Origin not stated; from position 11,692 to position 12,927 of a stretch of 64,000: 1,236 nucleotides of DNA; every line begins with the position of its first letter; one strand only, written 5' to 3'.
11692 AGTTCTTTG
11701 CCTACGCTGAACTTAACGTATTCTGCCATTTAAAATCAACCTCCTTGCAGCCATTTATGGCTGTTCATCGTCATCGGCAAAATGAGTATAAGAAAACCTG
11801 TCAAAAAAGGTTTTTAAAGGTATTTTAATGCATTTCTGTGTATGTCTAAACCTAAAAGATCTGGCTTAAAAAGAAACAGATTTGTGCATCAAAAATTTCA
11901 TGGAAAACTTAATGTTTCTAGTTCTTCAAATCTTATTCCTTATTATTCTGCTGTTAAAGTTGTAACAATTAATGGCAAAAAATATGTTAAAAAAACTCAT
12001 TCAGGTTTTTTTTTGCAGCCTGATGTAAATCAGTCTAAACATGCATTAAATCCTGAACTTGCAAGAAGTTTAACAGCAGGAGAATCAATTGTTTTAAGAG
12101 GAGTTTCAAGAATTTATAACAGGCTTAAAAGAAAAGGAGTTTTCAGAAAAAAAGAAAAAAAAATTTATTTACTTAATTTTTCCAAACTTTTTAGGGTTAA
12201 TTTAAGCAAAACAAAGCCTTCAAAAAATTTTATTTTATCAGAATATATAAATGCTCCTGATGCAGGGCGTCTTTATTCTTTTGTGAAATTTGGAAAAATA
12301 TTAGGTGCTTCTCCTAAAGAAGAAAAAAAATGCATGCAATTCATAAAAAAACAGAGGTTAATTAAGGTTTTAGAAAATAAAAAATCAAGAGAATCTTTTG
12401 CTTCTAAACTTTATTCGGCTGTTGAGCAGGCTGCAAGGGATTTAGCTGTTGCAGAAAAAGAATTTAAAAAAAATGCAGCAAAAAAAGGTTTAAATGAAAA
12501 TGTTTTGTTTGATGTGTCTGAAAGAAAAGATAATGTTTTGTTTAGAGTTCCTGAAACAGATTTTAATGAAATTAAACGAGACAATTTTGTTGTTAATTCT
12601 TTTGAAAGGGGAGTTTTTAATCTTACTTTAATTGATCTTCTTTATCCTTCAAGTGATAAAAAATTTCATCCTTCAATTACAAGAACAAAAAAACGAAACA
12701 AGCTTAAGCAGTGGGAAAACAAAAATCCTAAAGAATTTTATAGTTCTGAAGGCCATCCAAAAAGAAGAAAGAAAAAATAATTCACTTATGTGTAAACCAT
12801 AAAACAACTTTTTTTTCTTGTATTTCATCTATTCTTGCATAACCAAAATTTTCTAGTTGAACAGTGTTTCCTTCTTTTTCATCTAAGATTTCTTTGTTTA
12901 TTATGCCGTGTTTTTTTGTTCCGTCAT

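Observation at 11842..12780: Unrecognisable basic protein (paralog A), encoded antisense between the L7Ae cluster and GluRS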

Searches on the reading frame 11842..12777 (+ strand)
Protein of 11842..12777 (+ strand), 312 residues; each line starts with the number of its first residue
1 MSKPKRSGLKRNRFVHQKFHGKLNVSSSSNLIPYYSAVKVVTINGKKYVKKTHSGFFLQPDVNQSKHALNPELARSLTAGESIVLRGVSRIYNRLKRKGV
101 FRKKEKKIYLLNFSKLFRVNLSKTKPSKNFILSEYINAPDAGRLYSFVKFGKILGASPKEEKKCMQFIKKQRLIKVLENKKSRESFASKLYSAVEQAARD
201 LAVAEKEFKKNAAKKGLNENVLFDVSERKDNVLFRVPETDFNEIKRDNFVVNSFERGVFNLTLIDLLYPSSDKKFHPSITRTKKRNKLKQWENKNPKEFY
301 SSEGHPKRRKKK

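Call 4: search_protein_families(library=pfam, proteins=[window:11842-12777:+], max_evalue=10)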
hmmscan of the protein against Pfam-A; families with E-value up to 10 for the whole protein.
window:11842-12777:+ (312 aa): 1 family
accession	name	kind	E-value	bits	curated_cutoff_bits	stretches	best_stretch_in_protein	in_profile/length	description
PF13545.12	HTH_Crp_2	-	0.035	14.5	27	1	88-116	39-67/70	Crp-like helix-turn-helix domain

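Call 5: search_protein_families(library=ncbifam, proteins=[window:11842-12777:+], max_evalue=10)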
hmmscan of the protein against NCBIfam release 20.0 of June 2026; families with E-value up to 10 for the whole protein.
window:11842-12777:+ (312 aa): 0 families

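Call 6: find_homologous_proteins(query=window:11842-12777:+, max_evalue=0.01)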
Query window:11842-12777:+ (312 aa): 2 proteins with E <= 0.01 among 1222 candidates.
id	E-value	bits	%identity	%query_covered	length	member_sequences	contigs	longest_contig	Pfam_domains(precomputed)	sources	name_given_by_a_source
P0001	4.6e-196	668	100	100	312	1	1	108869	-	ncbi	-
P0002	1.2e-34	138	36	99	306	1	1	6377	-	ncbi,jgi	jgi:hypothetical protein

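Call 9: find_encoding_contigs(protein=P0002, flank=10000)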
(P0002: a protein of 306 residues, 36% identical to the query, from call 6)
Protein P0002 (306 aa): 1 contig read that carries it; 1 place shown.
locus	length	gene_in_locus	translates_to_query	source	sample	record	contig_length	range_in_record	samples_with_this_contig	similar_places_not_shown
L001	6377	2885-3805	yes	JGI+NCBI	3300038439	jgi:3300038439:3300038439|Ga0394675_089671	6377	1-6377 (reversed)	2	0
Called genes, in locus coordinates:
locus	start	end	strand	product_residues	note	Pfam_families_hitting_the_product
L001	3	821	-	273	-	?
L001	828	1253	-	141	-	PF00692:dUTPase, PF22769:DCD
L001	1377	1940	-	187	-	PF00334:NDK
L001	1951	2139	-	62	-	PF01246:Ribosomal_L24e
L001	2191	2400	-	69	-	PF01200:Ribosomal_S28e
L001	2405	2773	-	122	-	PF01248:Ribosomal_L7Ae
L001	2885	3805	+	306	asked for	-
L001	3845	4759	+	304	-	-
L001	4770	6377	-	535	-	?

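Call 14: find_encoding_contigs(protein=P0001, flank=2000, max_places=3)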
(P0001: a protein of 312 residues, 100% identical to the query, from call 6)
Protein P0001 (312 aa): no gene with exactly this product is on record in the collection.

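Call 23: predict_structure(alignment_id=A3)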
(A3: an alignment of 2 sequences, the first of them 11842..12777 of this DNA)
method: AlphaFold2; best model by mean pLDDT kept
length: 312 residues; sequences in the alignment: 2
mean_pLDDT: 39.1   pTM: 0.30
mean pLDDT of the five models: 39.1, 38.4, 38.3, 37.7, 33.6
residues with pLDDT >= 90: 0; 70-90: 18; 50-70: 67; < 50: 227
segments of 3 or more residues with pLDDT < 50: 1-137, 192-194, 203-209, 211-283
pLDDT, mean of each block of 10 residues (from residue 1): 40 32 25 27 33 25 25 31 35 38 26 24 28 38 62 69 68 65 62 49 47 39 23 19 22 25 22 26 54 66 65 42
secondary structure, 60 per line:
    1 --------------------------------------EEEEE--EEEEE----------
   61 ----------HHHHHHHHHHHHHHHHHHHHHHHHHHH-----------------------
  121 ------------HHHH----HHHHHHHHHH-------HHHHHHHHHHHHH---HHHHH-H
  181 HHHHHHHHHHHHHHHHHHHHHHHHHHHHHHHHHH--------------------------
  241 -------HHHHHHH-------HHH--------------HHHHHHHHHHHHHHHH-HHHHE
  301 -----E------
elements in order: E39-43 E46-50 H71-97 H133-136 H141-150 H158-170 H174-178 H180-214 H248-254 H279-294 H296-299
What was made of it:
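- Tried and rejected: The AF2 run on a 2-sequence alignment was unusable, with pLDDT 39 (call 23).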

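Call 25: search_protein_representatives(alignment_id=A3)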
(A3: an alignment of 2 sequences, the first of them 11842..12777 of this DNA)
Query: 2 sequences, 332 profile positions. Proteins with E-value up to 0.001 (for the whole library): 9; up to 1e-10: 8; up to 1e-30: 6. The best 9 are listed.
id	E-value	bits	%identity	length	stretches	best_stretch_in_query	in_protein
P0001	9.6e-174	593.7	-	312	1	11-332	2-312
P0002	2.7e-167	572.5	-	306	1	1-332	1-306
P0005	3.9e-60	220.3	-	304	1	20-331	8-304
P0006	6.8e-57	209.6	-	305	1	18-332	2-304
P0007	1.5e-52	195.4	-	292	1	20-330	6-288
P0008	7.7e-35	137.1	-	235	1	18-250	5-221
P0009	1.8e-17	80.0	-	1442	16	51-98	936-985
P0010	2.2e-16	76.5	-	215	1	92-302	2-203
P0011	1.7e-06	43.9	-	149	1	154-302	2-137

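Call 28: find_encoding_contigs(protein=P0007, flank=8000, max_places=4)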
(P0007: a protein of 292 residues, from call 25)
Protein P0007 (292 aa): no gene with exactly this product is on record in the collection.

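Call 29: find_encoding_contigs(protein=P0006, flank=8000, max_places=4)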
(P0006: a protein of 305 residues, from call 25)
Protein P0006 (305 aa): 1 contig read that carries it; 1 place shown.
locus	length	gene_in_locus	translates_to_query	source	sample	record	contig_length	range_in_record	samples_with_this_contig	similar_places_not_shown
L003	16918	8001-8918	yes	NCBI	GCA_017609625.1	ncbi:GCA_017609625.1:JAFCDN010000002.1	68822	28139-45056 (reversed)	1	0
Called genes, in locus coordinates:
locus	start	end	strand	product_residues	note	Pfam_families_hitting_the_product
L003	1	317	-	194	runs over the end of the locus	PF01300:Sua5_yciO_yrdC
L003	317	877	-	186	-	PF02517:Rce1-like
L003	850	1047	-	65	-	PF01599:Ribosomal_S27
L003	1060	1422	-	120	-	PF01282:Ribosomal_S24e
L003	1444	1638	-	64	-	PF06093:Spt4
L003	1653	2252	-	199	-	PF03876:SHS2_Rpb7-N, PF00575:S1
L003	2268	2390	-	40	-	-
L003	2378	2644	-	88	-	PF18477:PIN_9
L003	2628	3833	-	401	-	PF00009:GTP_EFTU, PF03144:GTP_EFTU_D2 (faint), PF09173:eIF2_C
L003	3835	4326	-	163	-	PF01092:Ribosomal_S6e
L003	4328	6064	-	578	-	PF00009:GTP_EFTU, PF03144:GTP_EFTU_D2 (faint), PF11987:IF-2, PF14578:GTP_EFTU_D4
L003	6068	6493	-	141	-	PF00692:dUTPase, PF22769:DCD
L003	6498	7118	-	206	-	PF00334:NDK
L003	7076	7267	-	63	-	PF01246:Ribosomal_L24e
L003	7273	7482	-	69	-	PF01200:Ribosomal_S28e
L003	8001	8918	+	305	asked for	-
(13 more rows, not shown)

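Call 30: find_encoding_contigs(protein=P0010, flank=8000, max_places=4)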
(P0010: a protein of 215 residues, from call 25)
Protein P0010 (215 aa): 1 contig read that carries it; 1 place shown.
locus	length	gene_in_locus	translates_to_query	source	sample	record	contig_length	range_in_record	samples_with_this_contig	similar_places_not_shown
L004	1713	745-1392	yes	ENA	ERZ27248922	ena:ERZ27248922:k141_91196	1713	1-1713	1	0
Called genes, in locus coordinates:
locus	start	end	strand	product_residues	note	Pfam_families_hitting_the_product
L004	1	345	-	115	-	?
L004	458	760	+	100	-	-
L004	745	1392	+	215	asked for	-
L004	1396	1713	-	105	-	?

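Call 31: find_encoding_contigs(protein=P0008, flank=8000, max_places=4)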
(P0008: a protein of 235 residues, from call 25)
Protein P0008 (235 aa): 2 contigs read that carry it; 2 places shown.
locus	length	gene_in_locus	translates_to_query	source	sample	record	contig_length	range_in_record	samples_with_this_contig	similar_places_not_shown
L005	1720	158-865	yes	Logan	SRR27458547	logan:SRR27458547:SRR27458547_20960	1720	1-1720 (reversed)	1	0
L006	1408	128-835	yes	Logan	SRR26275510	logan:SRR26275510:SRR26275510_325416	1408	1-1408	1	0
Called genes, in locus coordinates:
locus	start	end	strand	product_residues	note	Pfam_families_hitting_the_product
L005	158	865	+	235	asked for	-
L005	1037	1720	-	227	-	?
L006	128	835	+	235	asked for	-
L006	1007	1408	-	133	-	?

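Call 34: find_related_loci(query=A5, collection=genome_contigs, flank=8000)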
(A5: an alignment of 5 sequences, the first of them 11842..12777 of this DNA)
Query A5 (312 aa) in genome_contigs; peptide patterns used: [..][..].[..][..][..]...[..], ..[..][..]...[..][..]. (x = any residue, [..] = any of these).
54 stretches matched a pattern; 1 encode a relative of the query (tblastn E <= 1e-3); 1 distinct loci.
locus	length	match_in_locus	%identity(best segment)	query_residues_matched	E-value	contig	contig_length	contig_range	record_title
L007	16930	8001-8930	34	3-312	1e-39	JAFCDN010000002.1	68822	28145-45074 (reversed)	MAG: Candidatus Iainarchaeum archaeon isolate Meg19_1012_Bin_505 Meg19_1012_Bin_505_scaffold_366, whole genome shotgun s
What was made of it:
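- Narrow distribution: 8 clusters in 1.84e9 and 1 of 185,579 species genomes (calls 25, 34).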

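Call 37: search_solved_structures(query=A4, max_evalue=10, show_alignments=2)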
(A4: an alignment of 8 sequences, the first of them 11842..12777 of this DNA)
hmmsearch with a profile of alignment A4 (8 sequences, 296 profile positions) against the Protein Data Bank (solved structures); distinct sequences matched with E-value up to 10: 7.
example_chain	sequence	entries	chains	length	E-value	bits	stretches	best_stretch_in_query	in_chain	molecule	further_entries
7emf_4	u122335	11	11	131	0.005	19.4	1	128-192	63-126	Mediator of RNA polymerase II transcription subunit 31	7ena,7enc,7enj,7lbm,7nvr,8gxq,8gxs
8t1i_Z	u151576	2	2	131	0.0086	18.7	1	128-192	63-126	Mediator of RNA polymerase II transcription subunit 31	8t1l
7nlh_A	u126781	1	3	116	0.061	15.9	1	27-114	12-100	Ty1 Gag p22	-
7nli_A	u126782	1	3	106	0.14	14.7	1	30-114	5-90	Ty1 Gag p22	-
7nlg_A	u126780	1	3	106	0.3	13.6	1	30-114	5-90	Ty1 Gag p22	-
9e6e_D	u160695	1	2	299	0.81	12.2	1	149-192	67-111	Zinc finger protein FZF1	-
1pku_A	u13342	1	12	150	1.9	10.9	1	97-148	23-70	Nucleoside Diphosphate Kinase I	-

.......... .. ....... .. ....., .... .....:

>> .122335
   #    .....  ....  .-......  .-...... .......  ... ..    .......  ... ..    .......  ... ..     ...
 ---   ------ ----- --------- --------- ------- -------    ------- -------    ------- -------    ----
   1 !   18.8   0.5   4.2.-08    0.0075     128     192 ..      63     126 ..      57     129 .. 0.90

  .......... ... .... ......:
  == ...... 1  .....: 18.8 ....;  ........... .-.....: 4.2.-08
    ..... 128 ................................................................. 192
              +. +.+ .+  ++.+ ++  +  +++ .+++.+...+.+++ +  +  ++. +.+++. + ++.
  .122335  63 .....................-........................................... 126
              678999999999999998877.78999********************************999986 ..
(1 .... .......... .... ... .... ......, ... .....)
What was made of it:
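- Closest known: MED31. Same: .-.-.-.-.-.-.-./Q-x-L; call 37).
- Tried and rejected: MED31 hit (E=0.005, call 37): judged chance because it is short, helical-only, eukaryote-specific and inconsistent with the model.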

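Call 39: search_protein_families(library=pfam, alignment_id=A4, max_evalue=1)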
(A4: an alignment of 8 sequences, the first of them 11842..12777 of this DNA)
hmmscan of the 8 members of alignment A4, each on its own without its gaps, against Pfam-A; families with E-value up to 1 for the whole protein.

A. member 1, window:11842-12777:+ (312 aa): 1 family
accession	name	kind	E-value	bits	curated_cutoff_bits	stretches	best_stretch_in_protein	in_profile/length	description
PF13545.12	HTH_Crp_2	-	0.035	14.5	27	1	88-116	39-67/70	Crp-like helix-turn-helix domain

B. families by the number of members that match (of 8 scanned): 6 families
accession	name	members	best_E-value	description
PF23635.1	Beta-prop_AT5G49610-like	1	0.0035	F-box protein AT5G49610-like, beta-propeller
PF13545.12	HTH_Crp_2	1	0.035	Crp-like helix-turn-helix domain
PF14224.11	DUF4331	1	0.041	Domain of unknown function (DUF4331)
PF16064.11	DUF4806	1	0.12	Domain of unknown function (DUF4806)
PF24038.1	DUF7347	1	0.19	Domain of unknown function (DUF7347)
PF07474.17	G2F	1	0.22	G2F domain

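Call 40: predict_structure(alignment_id=A4)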
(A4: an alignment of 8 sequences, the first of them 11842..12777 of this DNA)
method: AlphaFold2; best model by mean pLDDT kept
length: 312 residues; sequences in the alignment: 8
mean_pLDDT: 71.6   pTM: 0.70
mean pLDDT of the five models: 71.6, 69.4, 66.9, 65.8, 65.1
residues with pLDDT >= 90: 78; 70-90: 120; 50-70: 40; < 50: 74
segments of 3 or more residues with pLDDT < 50: 1-36, 60-66, 229-239, 298-312
pLDDT, mean of each block of 10 residues (from residue 1): 35 33 35 53 85 62 52 82 90 91 75 89 81 90 89 78 93 89 91 89 91 85 65 39 66 93 84 75 51 51 44 45
secondary structure, 60 per line:
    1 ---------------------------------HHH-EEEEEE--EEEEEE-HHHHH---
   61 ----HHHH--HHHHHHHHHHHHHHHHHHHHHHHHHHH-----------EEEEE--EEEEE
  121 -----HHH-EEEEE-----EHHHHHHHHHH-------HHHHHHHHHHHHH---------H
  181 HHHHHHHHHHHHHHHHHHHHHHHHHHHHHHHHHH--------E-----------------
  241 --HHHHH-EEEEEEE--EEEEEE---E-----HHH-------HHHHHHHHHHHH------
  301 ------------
elements in order: E38-43 E46-51 H53-57 H65-68 H71-97 E109-113 E116-120 E130-134 H141-150 H158-170 H180-214 H243-247 E249-255 E258-263 H283-294
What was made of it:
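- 11842..11949 (+): N-terminal Lys/Arg-rich arm (residues 1-36), predicted disordered, with the conserved motif Q17-x-F19-H-G-K. Call 40 (pLDDT below 50 for residues 1-36).
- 11950..12651 (+): Predicted minimal protein-kinase-like core (residues 37-270). Secondary structure: beta-hairpin 38-51, long helix 71-97, strands 109-134, helices 141-214, beta-hairpin 249-263. Candidate catalytic set: K51 (11992-11994), E81 (12082-12084), hinge E134 (12241-12243), D224 (12511-12513), N248 (12583-12585), D265 (12634-12636). Call 40 (pLDDT 71.6, pTM 0.70).
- On Protein-kinase-like (PKL) superfamily: AF2 model with pLDDT 71.6 and pTM 0.70 (call 40).
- Closest known: MED31. Different: In the model that region includes a beta-strand and the kinase hinge, not a four-helix bundle (call 40).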
